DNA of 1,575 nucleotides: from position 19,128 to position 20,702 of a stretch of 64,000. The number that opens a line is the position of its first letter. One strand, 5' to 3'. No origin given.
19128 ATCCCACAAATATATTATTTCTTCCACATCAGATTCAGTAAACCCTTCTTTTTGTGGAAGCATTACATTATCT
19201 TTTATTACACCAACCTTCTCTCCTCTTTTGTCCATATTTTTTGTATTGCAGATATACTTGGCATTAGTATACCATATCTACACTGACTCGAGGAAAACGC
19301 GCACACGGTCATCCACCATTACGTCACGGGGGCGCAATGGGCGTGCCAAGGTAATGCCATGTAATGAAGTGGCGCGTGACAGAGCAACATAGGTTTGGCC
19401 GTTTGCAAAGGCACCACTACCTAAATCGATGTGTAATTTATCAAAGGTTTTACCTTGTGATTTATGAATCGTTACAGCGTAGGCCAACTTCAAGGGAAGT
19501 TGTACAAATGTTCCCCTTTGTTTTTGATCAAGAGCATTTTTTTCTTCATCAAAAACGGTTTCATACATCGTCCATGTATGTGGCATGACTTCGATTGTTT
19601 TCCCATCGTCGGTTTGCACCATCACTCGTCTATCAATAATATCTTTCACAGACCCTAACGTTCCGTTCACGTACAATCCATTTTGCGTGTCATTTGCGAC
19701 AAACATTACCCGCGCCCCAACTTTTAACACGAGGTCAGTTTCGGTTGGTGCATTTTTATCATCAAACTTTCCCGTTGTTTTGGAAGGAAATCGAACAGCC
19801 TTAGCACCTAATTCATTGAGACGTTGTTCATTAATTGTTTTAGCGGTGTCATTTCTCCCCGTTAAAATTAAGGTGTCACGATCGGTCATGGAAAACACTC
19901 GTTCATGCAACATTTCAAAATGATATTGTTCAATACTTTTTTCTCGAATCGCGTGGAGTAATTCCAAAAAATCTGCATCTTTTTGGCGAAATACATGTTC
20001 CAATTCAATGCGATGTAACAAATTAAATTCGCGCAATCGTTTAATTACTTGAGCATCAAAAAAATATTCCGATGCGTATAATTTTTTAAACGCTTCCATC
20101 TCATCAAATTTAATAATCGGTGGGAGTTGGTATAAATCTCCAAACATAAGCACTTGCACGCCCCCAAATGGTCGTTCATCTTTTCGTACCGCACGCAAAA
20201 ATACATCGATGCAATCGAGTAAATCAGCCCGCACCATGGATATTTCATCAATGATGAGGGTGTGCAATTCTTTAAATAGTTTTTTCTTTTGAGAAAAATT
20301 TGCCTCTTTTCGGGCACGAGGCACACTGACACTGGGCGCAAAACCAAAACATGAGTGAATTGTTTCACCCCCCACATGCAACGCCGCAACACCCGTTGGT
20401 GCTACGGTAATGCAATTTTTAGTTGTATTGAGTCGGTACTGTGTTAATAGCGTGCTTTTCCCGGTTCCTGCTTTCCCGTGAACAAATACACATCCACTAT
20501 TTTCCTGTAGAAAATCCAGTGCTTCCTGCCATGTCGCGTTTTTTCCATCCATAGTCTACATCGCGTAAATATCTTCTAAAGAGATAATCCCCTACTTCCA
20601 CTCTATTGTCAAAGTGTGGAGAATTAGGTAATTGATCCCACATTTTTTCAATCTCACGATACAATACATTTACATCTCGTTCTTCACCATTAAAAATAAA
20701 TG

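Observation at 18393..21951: Uncharacterised three-gene module (484-aa unknown, overlapping Pif1-like helicase, 280-aa coiled-coil protein) inserted next to tRNA-Asn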

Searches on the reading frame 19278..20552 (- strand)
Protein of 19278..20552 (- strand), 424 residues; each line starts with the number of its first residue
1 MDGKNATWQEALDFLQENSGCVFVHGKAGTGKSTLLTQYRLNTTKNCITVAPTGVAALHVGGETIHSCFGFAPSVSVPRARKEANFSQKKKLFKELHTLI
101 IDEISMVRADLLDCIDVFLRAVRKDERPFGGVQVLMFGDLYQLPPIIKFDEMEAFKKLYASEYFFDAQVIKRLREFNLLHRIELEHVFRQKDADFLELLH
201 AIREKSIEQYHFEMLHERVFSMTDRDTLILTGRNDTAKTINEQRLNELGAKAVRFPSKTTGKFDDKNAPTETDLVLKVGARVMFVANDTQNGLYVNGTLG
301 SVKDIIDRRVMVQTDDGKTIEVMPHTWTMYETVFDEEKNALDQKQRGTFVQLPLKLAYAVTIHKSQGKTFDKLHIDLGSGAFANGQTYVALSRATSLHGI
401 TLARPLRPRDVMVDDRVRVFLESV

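Call 4: search_protein_families(library=pfam, proteins=[window:19278-20552:-], max_evalue=1)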
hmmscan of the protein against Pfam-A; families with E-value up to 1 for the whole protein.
window:19278-20552:- (424 aa): 30 families (the best 25 are shown)
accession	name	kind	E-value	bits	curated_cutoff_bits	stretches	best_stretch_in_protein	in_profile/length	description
PF05970.20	PIF1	-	1e-30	107.5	25.9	1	15-208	18-218/223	PIF1-like helicase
PF13604.12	AAA_30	-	6.4e-13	49.3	27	1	13-212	12-177/191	AAA domain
PF13245.12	AAA_19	-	8.1e-11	42.7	25.1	1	17-146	9-132/134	AAA domain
PF02689.20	Herpes_Helicase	-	5.9e-08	31.6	27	2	358-407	731-782/808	Helicase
PF01443.25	Viral_helicase1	-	9.2e-08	32.6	21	2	23-109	2-73/228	Viral superfamily 1 RNA helicase core domain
PF13401.12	AAA_22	-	1.4e-05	25.9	27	1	18-139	4-123/130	AAA domain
PF21530.3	Pif1_2B_dom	-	5.6e-05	23.2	23.9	1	267-302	9-44/47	DNA helicase Pif1, 2B domain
PF13191.12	AAA_16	-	6.8e-05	23.9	32.6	1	17-53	21-58/167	AAA ATPase domain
PF13538.12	UvrD_C_2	-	0.00021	21.5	27.4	1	356-395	1-46/52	UvrD-like helicase C-terminal domain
PF13479.12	AAA_24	-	0.00046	20.5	27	1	22-116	5-85/195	AAA domain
PF18335.7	SH3_13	-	0.0037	17.5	41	1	271-308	21-57/65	ATP-dependent RecD-like DNA helicase SH3 domain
PF25199.1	nSTAND_NTPase5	-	0.0044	17.3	34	1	17-41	39-63/145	Novel STAND NTPase 5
PF00931.28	NB-ARC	-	0.0066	16.2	23.5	1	12-38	9-37/248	NB-ARC domain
PF13555.12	AAA_29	-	0.0081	16.3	27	1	17-36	20-39/61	P-loop containing region of AAA domain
PF20720.3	nSTAND3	-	0.01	16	27.2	1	7-38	6-36/155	Novel STAND NTPase 3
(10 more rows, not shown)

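Call 5: search_protein_families(library=padloc, proteins=[window:19278-20552:-], max_evalue=1)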
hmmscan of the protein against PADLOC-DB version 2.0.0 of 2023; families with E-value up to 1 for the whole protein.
window:19278-20552:- (424 aa): 14 families
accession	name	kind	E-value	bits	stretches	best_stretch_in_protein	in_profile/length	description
PDLC05065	PDC-S68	-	9.7e-18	61.4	2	10-146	612-745/1221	-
PDLC05064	PDC-S68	-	1.7e-16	57.2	2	23-146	704-824/1273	-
PDLC05066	PDC-S68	-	3.2e-15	53.2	2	21-146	595-721/1202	-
PDLC05035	PDC-S53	-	1e-12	45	1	9-375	500-836/900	-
PDLC04475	PDC-M16A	-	3.9e-12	43.5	2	12-317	24-347/721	-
PDLC04476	PDC-M16A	-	6.9e-12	42.6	2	9-214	14-236/691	-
PDLC01734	typeIV_RecD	-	4.6e-11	39.7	2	20-148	355-478/763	RecD_0_IVD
PDLC01148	RecD_like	-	2e-10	37.6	2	22-155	331-454/719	RecD/Tra ATPase fused to N-terminal HHH domain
PDLC04472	PDC-M16A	-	1.1e-07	28.7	2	12-59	232-283/930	-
PDLC04474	PDC-M16A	-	5.7e-07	26.3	2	344-377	636-669/917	-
PDLC02372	Nhi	-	0.0011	15.7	1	14-108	194-276/470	-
PDLC04140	mad8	-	0.0014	16.2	1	20-188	28-127/314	mads_8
PDLC02161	Avs2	-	0.01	11.5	1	14-45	336-367/1499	-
PDLC00122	GajB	-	0.016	12.1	0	219-373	280-439/502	UrvD helicase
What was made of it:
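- On Gabija (GajA + GajB): GajB gives E 0.016 at 12 bits with no passing stretch (call 5).
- On Nhi / Dna2-like nuclease-helicase: The Nhi model gives E 0.0011 over the P-loop region only (call 5).
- Closest known: Dna2, AddAB and Nhi-type nuclease-SF1 helicase machines. Different: The Nhi model touches only the P-loop (E 0.0011, call 5).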

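Call 6: search_protein_families(library=ncbifam, proteins=[window:19278-20552:-], max_evalue=1)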
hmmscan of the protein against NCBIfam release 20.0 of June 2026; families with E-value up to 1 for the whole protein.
window:19278-20552:- (424 aa): 9 families
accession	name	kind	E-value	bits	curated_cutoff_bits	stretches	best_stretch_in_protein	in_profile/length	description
TIGR01448.2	helicase_RecD2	equivalog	4.4e-20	71.4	500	2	188-371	505-654/713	SF1B family DNA helicase RecD2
TIGR02768.1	TraA_Ti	equivalog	1e-19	70.4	590.45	1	9-393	365-706/751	Ti-type conjugative transfer relaxase TraA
NF010464.0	PRK13889.1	subfamily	1.3e-19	69.6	1015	3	222-322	554-646/992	conjugal transfer relaxase TraA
TIGR01447.1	recD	equivalog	8.2e-16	57.7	310.15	2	23-212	198-379/597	exodeoxyribonuclease V subunit alpha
NF010402.0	PRK13826.1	subfamily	5.3e-06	24.6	1317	1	19-394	397-729/1102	Dtr system oriT relaxase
NF008127.0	PRK10875.1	equivalog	5.7e-05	21.8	671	1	356-373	542-559/619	exodeoxyribonuclease V subunit alpha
TIGR02658.1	TTQ_MADH_Hv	equivalog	0.0042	16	454.45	1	104-207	228-328/358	methylamine dehydrogenase (amicyanin) large subunit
TIGR02324.1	CP_lyasePhnL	equivalog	0.049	13.1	256.3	1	10-38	25-53/224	phosphonate C-P lyase system protein PhnL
NF038214.1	IS21_help_AAA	equivalog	0.1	12.2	200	0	11-37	83-108/232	IS21-like element helper ATPase IstB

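Call 7: search_protein_families(library=phrogs, proteins=[window:19278-20552:-], max_evalue=1)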
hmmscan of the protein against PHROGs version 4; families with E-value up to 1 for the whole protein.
window:19278-20552:- (424 aa): 11 families
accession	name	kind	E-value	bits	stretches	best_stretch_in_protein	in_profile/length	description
phrog_325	-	DNA, RNA and nucleotide metabolism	4.7e-75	254.5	1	9-422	480-888/986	Dda-like helicase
phrog_30356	-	DNA, RNA and nucleotide metabolism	5e-62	211.1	2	20-337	19-334/823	helicase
phrog_4412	-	DNA, RNA and nucleotide metabolism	2.7e-19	70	2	18-146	344-463/743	exonuclease V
phrog_25471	-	unknown function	1.9e-06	29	2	11-65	14-73/162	-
phrog_170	-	other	0.00029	21.4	1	4-45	76-116/323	PhoH-like phosphate starvation-inducible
phrog_296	-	integration and excision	0.00053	19.8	1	9-103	308-396/626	DNA transposition protein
phrog_7998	-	unknown function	0.0064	16.7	1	13-104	34-127/339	-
phrog_800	-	head and packaging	0.065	12.8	1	17-70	30-83/511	terminase small subunit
phrog_1297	-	other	0.1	12.6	1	9-50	15-56/356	ATPase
phrog_18247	-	unknown function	0.13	13.1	0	89-132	78-121/174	-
phrog_38633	-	unknown function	0.21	12.9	1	80-99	7-26/54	-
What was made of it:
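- On Pif1-family SF1B helicase (424-aa protein): PF05970 scores 107.5 bits against a cutoff of 25.9, E 1e-30 (call 4). phrog_325 'Dda-like helicase' gives 4.7e-75 (call 7).
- Checked: The helicase is Pif1-like: Pfam PIF1 scores 107.5 bits against a cutoff of 25.9, and phrog_325 'Dda-like helicase' gives 4.7e-75 (calls 4, 7).
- Long Pif1/RecD-like proteins with ~500-aa N-terminal regions exist in profile libraries: phrog_325 has the helicase at 480-888 of 986, and PDC-S53 at 500-836 of 900 (calls 5, 7).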
